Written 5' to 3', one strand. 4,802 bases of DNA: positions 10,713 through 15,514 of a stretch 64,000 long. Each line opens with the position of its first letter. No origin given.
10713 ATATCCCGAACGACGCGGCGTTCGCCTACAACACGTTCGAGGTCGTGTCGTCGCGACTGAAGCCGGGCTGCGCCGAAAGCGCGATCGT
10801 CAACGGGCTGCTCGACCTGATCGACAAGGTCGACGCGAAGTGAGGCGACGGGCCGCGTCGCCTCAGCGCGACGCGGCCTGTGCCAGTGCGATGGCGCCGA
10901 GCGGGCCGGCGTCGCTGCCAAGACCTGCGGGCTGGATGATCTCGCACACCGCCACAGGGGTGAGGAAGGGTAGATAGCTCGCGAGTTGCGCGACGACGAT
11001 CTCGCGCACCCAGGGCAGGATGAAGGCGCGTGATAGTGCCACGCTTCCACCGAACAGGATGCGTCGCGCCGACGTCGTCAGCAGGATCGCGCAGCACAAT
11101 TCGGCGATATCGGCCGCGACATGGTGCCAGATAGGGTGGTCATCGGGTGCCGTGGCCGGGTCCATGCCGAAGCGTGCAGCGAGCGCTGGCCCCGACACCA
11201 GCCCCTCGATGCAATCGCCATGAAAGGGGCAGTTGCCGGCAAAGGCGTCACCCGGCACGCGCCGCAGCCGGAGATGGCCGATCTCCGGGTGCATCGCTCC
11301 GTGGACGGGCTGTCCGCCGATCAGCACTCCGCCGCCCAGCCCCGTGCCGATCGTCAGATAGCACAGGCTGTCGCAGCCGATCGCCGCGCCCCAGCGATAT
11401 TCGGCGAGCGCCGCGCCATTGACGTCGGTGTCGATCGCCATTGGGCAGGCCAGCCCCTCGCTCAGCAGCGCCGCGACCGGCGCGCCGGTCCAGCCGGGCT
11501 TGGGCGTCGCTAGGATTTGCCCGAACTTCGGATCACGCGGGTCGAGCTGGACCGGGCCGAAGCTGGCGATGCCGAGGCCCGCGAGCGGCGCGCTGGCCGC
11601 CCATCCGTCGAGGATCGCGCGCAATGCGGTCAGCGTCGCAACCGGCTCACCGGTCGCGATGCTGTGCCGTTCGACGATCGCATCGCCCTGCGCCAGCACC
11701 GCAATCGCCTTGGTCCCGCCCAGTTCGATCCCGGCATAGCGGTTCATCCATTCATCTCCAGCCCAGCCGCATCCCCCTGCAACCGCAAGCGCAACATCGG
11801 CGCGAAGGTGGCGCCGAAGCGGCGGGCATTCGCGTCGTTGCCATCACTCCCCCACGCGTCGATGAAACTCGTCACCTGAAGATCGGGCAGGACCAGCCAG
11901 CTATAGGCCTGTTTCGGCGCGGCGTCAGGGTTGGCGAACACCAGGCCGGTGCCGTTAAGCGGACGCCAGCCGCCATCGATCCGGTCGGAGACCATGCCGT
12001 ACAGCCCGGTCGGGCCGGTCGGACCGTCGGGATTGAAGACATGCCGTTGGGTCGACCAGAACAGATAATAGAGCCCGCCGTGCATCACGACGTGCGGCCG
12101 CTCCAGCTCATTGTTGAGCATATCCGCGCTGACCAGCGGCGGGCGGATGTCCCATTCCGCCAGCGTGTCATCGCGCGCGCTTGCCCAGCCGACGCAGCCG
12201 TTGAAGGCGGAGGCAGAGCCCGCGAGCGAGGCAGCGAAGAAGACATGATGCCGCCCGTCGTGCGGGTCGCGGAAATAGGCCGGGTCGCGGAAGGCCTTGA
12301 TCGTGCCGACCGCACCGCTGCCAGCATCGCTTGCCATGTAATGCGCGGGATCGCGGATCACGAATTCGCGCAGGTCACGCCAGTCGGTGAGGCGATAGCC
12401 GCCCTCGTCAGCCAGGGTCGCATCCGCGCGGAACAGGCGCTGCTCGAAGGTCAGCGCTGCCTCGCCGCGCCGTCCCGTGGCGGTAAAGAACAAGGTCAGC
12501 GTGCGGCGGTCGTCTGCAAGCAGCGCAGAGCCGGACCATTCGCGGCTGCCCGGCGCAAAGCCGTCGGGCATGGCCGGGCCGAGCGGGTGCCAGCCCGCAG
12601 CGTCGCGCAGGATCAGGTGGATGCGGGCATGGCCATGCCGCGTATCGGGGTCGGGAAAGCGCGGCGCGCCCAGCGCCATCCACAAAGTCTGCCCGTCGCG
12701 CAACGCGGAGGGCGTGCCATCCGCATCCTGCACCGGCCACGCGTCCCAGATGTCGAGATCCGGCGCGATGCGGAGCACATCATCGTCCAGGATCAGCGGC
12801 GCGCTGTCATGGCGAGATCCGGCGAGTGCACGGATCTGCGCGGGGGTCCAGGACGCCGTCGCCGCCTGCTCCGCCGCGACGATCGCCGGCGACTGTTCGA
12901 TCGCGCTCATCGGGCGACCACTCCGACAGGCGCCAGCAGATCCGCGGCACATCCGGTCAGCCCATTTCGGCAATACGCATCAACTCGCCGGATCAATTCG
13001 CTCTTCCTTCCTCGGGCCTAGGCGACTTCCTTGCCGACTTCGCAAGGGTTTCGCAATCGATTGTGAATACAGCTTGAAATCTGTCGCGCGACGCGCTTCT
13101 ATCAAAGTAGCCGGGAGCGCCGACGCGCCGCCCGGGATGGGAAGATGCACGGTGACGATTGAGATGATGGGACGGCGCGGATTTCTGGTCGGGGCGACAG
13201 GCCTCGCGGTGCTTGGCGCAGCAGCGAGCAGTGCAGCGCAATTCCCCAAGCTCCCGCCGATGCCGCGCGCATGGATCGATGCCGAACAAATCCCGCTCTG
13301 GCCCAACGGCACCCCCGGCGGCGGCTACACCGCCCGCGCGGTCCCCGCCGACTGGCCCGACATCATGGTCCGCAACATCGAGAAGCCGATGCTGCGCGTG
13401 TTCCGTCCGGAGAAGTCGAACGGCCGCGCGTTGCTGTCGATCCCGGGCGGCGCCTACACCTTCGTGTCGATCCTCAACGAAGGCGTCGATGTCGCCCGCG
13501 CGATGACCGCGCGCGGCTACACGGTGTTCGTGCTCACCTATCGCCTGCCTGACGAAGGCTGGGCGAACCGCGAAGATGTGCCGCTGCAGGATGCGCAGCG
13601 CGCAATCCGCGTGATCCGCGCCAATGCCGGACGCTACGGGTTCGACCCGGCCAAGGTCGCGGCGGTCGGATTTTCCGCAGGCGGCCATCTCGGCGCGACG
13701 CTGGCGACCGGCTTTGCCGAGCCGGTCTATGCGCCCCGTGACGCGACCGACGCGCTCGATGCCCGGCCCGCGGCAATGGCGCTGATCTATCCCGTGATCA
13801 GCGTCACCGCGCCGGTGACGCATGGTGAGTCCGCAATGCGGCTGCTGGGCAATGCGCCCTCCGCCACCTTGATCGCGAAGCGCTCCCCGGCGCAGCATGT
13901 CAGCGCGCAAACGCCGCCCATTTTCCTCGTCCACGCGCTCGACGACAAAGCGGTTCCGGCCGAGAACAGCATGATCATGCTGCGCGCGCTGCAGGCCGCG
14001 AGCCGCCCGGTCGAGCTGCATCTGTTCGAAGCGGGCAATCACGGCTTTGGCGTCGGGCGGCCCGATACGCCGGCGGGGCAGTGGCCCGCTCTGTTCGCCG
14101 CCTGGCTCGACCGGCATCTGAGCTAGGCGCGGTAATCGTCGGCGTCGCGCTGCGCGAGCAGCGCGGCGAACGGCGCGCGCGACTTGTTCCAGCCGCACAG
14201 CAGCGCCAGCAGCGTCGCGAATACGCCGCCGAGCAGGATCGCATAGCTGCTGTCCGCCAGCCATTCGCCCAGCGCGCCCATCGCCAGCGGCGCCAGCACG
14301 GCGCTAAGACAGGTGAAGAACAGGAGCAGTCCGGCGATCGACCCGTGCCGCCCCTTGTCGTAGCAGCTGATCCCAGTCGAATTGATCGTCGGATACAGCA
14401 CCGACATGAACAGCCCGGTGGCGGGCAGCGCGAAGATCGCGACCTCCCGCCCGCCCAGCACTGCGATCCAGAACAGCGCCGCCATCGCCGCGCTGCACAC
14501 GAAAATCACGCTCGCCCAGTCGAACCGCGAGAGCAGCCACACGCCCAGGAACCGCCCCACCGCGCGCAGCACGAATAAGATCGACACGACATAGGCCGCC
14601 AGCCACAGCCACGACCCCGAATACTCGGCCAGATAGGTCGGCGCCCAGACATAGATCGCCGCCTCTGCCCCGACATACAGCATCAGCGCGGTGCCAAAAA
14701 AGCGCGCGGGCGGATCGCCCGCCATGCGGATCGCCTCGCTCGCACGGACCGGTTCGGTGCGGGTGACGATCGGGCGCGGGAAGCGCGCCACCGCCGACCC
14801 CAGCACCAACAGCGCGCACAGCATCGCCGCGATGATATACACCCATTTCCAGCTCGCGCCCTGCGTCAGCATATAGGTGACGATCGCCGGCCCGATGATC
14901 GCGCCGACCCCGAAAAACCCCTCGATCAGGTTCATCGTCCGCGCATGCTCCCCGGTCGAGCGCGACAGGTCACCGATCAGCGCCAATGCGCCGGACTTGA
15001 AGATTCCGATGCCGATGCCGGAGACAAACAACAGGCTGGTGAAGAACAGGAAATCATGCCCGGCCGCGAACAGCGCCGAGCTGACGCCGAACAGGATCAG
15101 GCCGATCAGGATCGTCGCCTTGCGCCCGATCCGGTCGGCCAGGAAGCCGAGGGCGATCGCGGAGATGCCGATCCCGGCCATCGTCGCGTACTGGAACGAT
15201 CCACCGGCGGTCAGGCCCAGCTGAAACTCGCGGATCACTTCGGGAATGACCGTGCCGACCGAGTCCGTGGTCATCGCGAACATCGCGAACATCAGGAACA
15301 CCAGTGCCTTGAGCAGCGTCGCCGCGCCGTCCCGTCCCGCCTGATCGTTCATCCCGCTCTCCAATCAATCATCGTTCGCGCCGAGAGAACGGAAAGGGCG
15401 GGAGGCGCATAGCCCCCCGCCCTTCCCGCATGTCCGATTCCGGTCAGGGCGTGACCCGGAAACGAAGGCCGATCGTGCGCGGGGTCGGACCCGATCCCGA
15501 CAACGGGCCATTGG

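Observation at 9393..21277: Five intergenic copies of a 12-bp palindrome define a LacI-type regulon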

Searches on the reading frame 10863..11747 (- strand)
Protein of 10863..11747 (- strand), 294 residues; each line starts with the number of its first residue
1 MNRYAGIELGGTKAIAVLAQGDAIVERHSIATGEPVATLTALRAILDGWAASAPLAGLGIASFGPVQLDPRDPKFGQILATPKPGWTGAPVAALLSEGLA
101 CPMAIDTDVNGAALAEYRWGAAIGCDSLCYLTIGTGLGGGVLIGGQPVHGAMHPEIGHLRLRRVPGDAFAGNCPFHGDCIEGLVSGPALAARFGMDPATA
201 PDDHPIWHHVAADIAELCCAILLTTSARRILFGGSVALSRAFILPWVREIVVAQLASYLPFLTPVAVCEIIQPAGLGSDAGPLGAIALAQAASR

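Call 5: search_protein_families(library=pfam, proteins=[window:10863-11747:-])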
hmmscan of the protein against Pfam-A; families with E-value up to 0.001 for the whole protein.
window:10863-11747:- (294 aa): 1 family
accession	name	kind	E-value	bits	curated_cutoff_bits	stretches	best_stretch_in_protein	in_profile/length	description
PF00480.26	ROK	-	1.8e-48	166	22.9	1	4-291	1-293/294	ROK family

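Call 10: search_protein_families(library=ncbifam, proteins=[window:10863-11747:-], max_evalue=0.00001)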
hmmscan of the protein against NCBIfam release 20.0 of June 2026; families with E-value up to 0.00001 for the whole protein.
window:10863-11747:- (294 aa): 13 families
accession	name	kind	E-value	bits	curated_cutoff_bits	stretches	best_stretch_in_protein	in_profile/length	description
NF045550.1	FrctkaseScrK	equivalog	3.1e-50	171.3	400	1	3-291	4-289/293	fructokinase ScrK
TIGR00744.1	ROK_glcA_fam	subfamily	1.6e-25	90.1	260.35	1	6-189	2-186/318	ROK family glucokinase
NF003461.0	PRK05082.1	subfamily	5.7e-15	55.5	283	1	6-291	5-288/291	N-acetylmannosamine kinase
NF047821.1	NactlManKinNanK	equivalog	1.7e-12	47.5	450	1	6-290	5-287/288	N-acetylmannosamine kinase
NF045551.1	GK_Pyrobac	equivalog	1e-10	41.4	500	1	4-158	2-145/294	ATP-dependent glucokinase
NF007108.0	PRK09557.1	equivalog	6e-09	35.6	443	1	5-210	4-215/303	fructokinase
NF045942.1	PolPhglucPhase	equivalog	7.8e-09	35.6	250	1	6-162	4-157/242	polyphosphate--glucose phosphotransferase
NF047937.1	TransRegNagC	equivalog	8.5e-09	35.1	650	1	72-192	152-270/399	DNA-binding transcriptional regulator NagC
NF009835.0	PRK13310.1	equivalog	2.6e-08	33.5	380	1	4-163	2-162/303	N-acetylglucosamine kinase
NF042998.1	bglucokin_BglK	equivalog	4.2e-08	32.8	550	1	6-152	5-147/291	beta-glucoside kinase BglK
NF007251.0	PRK09698.1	equivalog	1e-07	31.5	253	1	4-197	8-201/304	allose kinase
NF049930.1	TransRegMlc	equivalog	3e-07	30.1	530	1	89-222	175-304/405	sugar metabolism global transcriptional regulator Mlc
NF009836.0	PRK13311.1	equivalog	2.5e-06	26.9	551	1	76-186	73-191/256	N-acetyl-D-glucosamine kinase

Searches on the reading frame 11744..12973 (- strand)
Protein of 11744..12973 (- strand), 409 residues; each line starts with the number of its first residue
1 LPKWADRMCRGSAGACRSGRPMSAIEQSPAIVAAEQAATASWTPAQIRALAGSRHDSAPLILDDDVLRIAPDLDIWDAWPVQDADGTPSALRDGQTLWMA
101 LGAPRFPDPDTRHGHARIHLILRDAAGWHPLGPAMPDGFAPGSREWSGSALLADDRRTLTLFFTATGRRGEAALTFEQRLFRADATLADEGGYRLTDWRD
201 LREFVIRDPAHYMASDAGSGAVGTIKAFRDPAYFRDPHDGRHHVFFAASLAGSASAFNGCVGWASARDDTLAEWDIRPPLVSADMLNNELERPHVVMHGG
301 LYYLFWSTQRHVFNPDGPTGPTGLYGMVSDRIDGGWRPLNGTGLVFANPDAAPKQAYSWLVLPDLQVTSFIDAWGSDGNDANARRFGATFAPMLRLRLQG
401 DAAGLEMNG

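Call 5: search_protein_families(library=pfam, proteins=[window:11744-12973:-])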
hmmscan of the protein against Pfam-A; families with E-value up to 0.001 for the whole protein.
window:11744-12973:- (409 aa): 1 family
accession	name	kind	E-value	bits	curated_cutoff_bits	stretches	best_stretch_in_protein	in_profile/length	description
PF02435.22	Glyco_hydro_68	-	1e-63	216.2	27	2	252-403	258-410/424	Levansucrase/Invertase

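Call 10: search_protein_families(library=ncbifam, proteins=[window:11744-12973:-], max_evalue=0.00001)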
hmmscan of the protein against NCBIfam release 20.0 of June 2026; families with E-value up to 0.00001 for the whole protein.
window:11744-12973:- (409 aa): 0 families

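Call 36: search_solved_structures(query=window:11744-12973:-, max_evalue=0.00001)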
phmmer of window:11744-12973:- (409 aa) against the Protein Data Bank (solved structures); distinct sequences matched with E-value up to 0.00001: 36.
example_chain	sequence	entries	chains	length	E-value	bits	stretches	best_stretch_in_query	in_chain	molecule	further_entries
7bj4_A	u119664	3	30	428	2.4e-58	201.5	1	38-403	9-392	Levansucrase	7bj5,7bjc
8qkw_A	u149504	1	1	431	4.4e-50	174.3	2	252-403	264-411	Glutamate 5-kinase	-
8qj5_A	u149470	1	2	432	2.6e-49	171.7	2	252-403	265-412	Glutamate 5-kinase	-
7ehs_A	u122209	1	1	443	2.9e-47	165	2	251-401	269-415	Levansucrase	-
7ehr_A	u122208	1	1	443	8.8e-47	163.4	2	251-401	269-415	Levansucrase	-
7eht_A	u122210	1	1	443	1.6e-46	162.6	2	251-401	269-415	Levansucrase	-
7fdz_A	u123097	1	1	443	2.1e-46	162.1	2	251-401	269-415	Levansucrase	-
4d47_A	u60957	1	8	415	1.7e-45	159.2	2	252-403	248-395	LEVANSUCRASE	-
6frw_A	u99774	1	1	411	7.4e-44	153.8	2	252-403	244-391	Levansucrase (Beta-D-fructofuranosyl transferase)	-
6rv5_A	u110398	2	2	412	7.4e-44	153.8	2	252-403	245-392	Levansucrase (Beta-D-fructofuranosyl transferase)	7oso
9ibs_A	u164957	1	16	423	3.3e-41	145.1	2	259-401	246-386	Levansucrase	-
1w18_A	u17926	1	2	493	1.2e-23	87.2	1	258-406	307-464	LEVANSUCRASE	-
3vsr_A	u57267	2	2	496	5.2e-23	85.1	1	254-395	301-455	Beta-fructofuranosidase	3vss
3wpu_A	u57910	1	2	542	7.9e-23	84.5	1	254-395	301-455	Beta-fructofuranosidase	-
3wpv_A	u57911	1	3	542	1.2e-22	83.9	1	254-350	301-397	Beta-fructofuranosidase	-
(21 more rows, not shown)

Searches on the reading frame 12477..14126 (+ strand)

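Call 6: search_protein_families(library=pfam, proteins=[window:12477-14126:+])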
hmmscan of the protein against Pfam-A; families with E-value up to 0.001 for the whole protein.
window:12477-14126:+ (549 aa): 4 families
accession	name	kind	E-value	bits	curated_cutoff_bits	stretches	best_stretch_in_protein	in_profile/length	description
PF20434.5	BD-FAE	-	1.5e-21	77.3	26.8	1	313-503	10-213/215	BD-FAE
PF00326.27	Peptidase_S9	-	2.2e-15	57.2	22.6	1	345-548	12-210/213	Prolyl oligopeptidase family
PF07859.19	Abhydrolase_3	-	3.1e-10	40.6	25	1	324-524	6-208/210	alpha/beta hydrolase fold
PF01738.24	DLH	-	3.3e-05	24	21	0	472-528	136-192/217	Dienelactone hydrolase family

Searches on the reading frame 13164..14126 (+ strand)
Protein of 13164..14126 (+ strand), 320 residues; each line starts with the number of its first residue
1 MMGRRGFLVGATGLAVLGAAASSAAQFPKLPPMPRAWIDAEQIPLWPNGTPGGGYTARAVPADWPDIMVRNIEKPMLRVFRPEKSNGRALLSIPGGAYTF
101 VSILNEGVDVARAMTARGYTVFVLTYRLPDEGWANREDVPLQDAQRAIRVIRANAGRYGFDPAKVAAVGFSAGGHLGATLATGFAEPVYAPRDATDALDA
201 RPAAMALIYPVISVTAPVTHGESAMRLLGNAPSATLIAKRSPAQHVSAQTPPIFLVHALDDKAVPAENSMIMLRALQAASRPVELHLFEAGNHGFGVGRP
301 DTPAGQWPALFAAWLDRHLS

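Call 10: search_protein_families(library=ncbifam, proteins=[window:13164-14126:+], max_evalue=0.00001)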
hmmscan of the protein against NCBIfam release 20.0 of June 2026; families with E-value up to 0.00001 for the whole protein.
window:13164-14126:+ (320 aa): 7 families
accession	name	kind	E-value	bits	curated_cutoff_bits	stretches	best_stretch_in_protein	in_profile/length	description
NF041902.1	pecacetest_PaeX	equivalog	1.3e-81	274.1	550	1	44-316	24-305/318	pectin acetylesterase PaeX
NF042968.1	AcxylEst_AxeA1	equivalog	7.4e-42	143.2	700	1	76-318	37-267/459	acetylxylan esterase AxeA1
NF052620.1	AryltfaseLP1002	equivalog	1.4e-33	116.3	300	1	87-299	32-237/265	lp_1002 family arylesterase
NF052354.1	EstLipQMycob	equivalog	1e-12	47.5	700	1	88-280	166-360/418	esterase LipQ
NF058651.1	GESAG_HSLs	subfamily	2.7e-07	29.9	430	1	59-182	37-155/296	GESAG motif subfamily hormone-sensitive lipase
NF058653.1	LipP1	equivalog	3.1e-07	29.6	350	1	77-215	60-186/300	LipP1 family hormone-sensitive lipase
NF033149.0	CHL_hydrolase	equivalog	8.5e-07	28.2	500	1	78-182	64-167/310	chloramphenicol hydrolase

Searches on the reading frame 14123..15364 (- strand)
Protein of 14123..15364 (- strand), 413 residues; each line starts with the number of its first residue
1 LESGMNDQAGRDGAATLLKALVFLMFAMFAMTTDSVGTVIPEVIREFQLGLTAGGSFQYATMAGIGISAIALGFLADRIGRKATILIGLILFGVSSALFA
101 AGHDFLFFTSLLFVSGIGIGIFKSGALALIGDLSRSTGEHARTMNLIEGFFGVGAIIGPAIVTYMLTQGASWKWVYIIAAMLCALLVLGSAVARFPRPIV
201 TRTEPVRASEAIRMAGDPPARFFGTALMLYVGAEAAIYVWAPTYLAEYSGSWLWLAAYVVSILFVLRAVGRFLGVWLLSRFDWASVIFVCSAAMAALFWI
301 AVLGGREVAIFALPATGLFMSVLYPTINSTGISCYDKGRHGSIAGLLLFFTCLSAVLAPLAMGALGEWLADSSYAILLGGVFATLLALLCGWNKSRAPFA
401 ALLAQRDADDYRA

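Call 5: search_protein_families(library=pfam, proteins=[window:14123-15364:-])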
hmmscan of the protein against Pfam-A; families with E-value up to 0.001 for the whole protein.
window:14123-15364:- (413 aa): 1 family
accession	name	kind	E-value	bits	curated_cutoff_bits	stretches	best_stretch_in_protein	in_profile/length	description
PF07690.21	MFS_1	-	6.5e-36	124.4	33.4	1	22-359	1-347/347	Major Facilitator Superfamily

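Call 10: search_protein_families(library=ncbifam, proteins=[window:14123-15364:-], max_evalue=0.00001)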
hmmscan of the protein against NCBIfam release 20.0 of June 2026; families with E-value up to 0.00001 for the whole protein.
window:14123-15364:- (413 aa): 22 families
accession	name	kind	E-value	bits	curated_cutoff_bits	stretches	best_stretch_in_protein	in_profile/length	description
NF002982.0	PRK03699.1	equivalog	1e-22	80.8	221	1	17-359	8-347/395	MFS transporter TsgA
NF007524.0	PRK10133.1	equivalog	8.7e-18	64.4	427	2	221-338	261-379/438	L-fucose:H+ symporter permease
TIGR00880.1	2_A_01_02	superfamily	8.2e-15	55.1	131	1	67-186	9-130/141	multidrug resistance protein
TIGR00885.1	fucP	equivalog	6.6e-14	51.9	280.4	2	21-162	7-150/410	L-fucose:H+ symporter permease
TIGR00895.1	2A0115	subfamily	1e-12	47.7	418.55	1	20-188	20-186/398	aromatic acid/H+ symport family MFS transporter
NF008654.0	PRK11652.1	equivalog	1.1e-11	44.3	479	1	19-345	11-342/397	multidrug efflux MFS transporter EmrD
NF052292.1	efflux_CraA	equivalog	5.4e-11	42.2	725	1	19-190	18-186/409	chloramphenicol efflux MFS transporter CraA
NF053813.1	MFS_TcaB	equivalog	3.5e-10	39.2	475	1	24-192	13-179/396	putative multidrug effflux MFS transporter TcaB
NF008270.1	PRK11043.1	equivalog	1.6e-08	34.1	430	1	62-240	50-223/382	purine nucleoside transporter PunC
TIGR00898.1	2A0119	subfamily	2.5e-08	33.2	550.75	1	56-187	130-256/506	cation transport protein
TIGR00881.1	2A0104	subfamily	4.7e-08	32.4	407.75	1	23-185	1-162/379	phosphoglycerate transporter protein PgtP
NF053517.1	HbztTptrPcaK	equivalog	7.8e-08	31.7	770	1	19-188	21-188/437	4-hydroxybenzoate transporter PcaK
TIGR00710.1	efflux_Bcr_CflA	subfamily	8.5e-08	32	200.9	1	37-188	25-174/385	Bcr/CflA family efflux MFS transporter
TIGR01272.1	gluP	subfamily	1.2e-07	31.6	202.55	1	108-369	13-291/310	glucose/galactose MFS transporter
NF008586.0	PRK11551.1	equivalog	2e-07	30.3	410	1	15-380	13-381/406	3-(3-hydroxy-phenyl)propionate transporter MhpT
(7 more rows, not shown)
